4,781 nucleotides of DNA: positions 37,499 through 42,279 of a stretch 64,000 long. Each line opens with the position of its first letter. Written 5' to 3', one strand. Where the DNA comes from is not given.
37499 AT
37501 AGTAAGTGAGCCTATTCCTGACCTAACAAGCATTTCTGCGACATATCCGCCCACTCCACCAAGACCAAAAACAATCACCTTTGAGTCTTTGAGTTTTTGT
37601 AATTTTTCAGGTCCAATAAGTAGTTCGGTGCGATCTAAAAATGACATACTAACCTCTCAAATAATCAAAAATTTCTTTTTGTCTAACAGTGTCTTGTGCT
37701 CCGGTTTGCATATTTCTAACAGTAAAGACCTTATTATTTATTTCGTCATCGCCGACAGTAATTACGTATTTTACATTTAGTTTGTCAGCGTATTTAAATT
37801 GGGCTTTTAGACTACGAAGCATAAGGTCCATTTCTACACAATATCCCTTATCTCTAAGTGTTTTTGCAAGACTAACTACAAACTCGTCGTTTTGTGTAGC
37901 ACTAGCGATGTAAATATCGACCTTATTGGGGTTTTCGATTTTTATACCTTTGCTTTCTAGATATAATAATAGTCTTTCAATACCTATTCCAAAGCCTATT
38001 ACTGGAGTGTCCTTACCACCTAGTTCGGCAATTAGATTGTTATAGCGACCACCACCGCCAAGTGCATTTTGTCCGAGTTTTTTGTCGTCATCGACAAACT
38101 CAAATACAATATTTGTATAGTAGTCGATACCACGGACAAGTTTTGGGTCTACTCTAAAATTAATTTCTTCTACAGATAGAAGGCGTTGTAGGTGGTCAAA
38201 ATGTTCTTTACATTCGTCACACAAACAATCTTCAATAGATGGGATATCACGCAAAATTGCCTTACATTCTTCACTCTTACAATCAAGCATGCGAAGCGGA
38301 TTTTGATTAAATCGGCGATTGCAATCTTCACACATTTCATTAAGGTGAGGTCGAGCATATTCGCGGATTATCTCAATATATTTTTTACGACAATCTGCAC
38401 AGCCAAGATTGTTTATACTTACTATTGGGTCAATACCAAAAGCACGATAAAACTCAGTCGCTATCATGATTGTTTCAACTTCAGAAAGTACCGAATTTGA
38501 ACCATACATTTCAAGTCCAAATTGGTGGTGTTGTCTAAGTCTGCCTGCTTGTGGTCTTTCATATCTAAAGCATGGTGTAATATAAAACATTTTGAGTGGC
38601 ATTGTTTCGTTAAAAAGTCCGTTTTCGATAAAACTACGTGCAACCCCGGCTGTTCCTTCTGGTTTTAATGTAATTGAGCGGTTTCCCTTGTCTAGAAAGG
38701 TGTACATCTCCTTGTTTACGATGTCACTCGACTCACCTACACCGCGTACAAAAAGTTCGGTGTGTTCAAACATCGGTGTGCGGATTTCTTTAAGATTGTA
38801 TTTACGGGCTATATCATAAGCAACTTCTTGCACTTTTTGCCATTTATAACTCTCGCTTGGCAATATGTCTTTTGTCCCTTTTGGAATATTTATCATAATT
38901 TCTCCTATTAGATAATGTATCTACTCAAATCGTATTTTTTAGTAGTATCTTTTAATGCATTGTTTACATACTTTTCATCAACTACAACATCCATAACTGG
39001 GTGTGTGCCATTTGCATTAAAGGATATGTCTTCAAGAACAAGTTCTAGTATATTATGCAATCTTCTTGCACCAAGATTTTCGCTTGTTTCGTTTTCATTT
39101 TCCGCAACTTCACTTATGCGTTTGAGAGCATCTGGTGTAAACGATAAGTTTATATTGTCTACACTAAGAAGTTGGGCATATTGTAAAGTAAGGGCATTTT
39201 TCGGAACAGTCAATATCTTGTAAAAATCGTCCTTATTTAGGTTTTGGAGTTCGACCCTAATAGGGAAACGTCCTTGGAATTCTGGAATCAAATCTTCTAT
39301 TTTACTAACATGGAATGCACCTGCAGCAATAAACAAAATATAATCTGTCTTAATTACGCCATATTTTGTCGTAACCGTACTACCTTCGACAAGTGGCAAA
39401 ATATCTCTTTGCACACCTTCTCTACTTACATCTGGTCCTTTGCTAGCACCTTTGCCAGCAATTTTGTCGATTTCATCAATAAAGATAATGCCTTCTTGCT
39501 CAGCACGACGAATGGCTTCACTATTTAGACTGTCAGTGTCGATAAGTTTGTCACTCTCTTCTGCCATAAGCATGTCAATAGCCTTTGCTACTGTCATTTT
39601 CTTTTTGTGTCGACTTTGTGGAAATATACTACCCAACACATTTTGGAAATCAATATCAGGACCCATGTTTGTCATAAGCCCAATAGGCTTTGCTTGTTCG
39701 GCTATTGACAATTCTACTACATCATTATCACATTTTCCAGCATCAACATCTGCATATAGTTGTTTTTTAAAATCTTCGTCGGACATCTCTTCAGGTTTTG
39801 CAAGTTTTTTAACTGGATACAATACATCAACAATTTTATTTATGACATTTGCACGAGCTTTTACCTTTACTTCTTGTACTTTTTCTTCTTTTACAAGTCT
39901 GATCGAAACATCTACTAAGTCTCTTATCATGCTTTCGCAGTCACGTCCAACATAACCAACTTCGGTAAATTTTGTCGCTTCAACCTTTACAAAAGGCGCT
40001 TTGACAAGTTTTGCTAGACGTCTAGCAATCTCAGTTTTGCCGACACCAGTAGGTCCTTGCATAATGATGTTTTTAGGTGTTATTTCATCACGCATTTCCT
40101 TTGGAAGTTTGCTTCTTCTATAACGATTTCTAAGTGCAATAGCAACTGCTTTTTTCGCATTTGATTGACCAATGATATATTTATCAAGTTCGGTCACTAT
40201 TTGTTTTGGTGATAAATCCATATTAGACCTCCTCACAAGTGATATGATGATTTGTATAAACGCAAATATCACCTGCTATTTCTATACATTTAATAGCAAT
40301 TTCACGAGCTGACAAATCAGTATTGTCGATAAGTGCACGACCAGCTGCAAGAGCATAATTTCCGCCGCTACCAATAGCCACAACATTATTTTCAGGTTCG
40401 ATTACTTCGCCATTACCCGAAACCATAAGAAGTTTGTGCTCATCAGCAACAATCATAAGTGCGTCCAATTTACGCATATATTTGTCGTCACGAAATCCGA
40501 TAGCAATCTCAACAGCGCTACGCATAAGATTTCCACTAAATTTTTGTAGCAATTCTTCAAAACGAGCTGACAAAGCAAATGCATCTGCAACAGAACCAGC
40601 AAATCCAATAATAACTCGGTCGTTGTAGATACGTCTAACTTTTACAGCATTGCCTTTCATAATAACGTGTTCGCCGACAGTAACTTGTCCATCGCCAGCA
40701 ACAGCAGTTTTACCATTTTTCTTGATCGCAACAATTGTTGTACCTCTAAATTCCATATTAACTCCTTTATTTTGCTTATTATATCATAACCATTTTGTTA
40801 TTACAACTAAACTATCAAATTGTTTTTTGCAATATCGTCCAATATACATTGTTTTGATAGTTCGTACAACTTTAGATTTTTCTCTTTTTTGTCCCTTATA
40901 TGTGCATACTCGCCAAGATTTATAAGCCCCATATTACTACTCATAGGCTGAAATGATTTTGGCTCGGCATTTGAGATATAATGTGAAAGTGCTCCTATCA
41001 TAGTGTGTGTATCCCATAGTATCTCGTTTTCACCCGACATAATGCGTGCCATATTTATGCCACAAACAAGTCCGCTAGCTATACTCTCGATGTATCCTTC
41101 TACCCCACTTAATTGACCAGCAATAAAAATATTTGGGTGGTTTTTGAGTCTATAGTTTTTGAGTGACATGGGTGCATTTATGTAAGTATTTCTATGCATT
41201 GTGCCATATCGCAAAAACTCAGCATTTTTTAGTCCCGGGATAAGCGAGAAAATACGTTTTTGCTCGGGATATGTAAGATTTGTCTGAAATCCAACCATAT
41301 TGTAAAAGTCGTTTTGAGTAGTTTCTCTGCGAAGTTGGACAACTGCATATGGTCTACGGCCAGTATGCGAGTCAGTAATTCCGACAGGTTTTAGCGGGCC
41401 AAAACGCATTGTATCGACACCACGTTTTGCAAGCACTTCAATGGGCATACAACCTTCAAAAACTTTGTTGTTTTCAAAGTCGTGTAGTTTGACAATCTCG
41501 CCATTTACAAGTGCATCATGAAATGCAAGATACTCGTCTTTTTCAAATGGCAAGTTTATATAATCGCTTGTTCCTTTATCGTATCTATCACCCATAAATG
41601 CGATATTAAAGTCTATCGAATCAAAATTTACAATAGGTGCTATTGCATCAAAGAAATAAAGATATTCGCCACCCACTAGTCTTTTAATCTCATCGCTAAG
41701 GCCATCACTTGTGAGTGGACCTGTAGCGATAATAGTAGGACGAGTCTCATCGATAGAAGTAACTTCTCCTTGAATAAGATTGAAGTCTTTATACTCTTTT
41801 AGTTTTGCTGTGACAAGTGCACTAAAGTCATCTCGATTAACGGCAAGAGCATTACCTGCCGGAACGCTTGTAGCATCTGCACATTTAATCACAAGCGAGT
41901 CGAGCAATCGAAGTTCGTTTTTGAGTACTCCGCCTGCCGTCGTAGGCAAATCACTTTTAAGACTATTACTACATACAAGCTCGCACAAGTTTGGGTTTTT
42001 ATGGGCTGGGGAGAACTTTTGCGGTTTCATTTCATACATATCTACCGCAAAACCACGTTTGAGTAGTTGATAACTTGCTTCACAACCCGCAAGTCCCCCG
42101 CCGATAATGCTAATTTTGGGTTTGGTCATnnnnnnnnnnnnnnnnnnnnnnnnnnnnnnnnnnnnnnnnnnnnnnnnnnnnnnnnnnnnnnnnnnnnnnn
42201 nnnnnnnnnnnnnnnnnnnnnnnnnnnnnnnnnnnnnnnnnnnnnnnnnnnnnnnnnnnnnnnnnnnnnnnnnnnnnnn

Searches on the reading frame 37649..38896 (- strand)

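Call 45: search_protein_families(library=pfam, proteins=[window:37649-38896:-], max_evalue=0.0001)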
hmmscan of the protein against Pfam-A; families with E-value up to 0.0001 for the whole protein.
window:37649-38896:- (415 aa): 4 families
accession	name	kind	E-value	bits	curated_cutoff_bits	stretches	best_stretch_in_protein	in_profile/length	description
PF13393.11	tRNA-synt_His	-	3e-40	138.8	25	1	7-309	1-308/308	Histidyl-tRNA synthetase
PF00587.30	tRNA-synt_2b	-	1.1e-16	61.8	29.3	1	65-311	1-173/179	tRNA synthetase class II core domain (G, H, P, S and T)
PF03129.25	HGTP_anticodon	-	1.4e-15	57.6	21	1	333-414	7-92/94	Anticodon binding domain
PF01409.25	tRNA-synt_2d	-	7.5e-06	26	19.8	0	71-155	77-156/246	tRNA synthetases class II core domain (F)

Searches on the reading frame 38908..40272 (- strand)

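Call 45: search_protein_families(library=pfam, proteins=[window:38908-40272:-], max_evalue=0.0001)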
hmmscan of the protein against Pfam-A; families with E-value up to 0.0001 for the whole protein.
window:38908-40272:- (454 aa): 4 families
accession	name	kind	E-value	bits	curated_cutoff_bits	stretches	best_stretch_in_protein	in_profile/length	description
PF07724.20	AAA_2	-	5.6e-33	114.7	27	1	221-339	29-166/166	AAA domain (Cdc48 subfamily)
PF00004.35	AAA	-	2.5e-15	57.5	21.2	2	249-342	45-129/131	ATPase family associated with various cellular activities (AAA)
PF07728.20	AAA_5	-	1.1e-07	32.3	22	1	68-104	1-38/139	AAA domain (dynein-related subfamily)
PF00493.29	MCM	-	9.7e-05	22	23.3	0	23-95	16-87/224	MCM P-loop domain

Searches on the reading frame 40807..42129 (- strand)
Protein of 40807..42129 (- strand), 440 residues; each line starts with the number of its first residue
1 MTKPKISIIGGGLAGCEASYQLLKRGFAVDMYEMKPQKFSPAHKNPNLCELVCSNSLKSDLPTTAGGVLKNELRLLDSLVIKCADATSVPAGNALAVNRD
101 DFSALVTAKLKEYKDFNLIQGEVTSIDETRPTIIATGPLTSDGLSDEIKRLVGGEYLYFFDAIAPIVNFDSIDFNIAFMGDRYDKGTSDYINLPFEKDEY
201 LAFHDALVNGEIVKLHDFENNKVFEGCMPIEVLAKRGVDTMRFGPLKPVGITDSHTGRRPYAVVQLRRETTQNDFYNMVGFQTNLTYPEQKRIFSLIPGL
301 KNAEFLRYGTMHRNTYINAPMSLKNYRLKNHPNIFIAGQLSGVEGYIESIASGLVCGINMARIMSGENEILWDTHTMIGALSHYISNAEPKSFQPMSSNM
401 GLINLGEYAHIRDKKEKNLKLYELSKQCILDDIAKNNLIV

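Call 45: search_protein_families(library=pfam, proteins=[window:40807-42129:-], max_evalue=0.0001)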
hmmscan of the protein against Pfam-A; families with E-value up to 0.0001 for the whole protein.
window:40807-42129:- (440 aa): 2 families
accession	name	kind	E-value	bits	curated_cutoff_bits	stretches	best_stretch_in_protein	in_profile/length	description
PF01134.28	GIDA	-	8.1e-91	305.4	22.1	1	6-367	2-390/391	Glucose inhibited division protein A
PF13450.12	NAD_binding_8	-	9.1e-05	23.1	21.9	0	8-36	1-29/68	NAD(P)-binding Rossmann-like domain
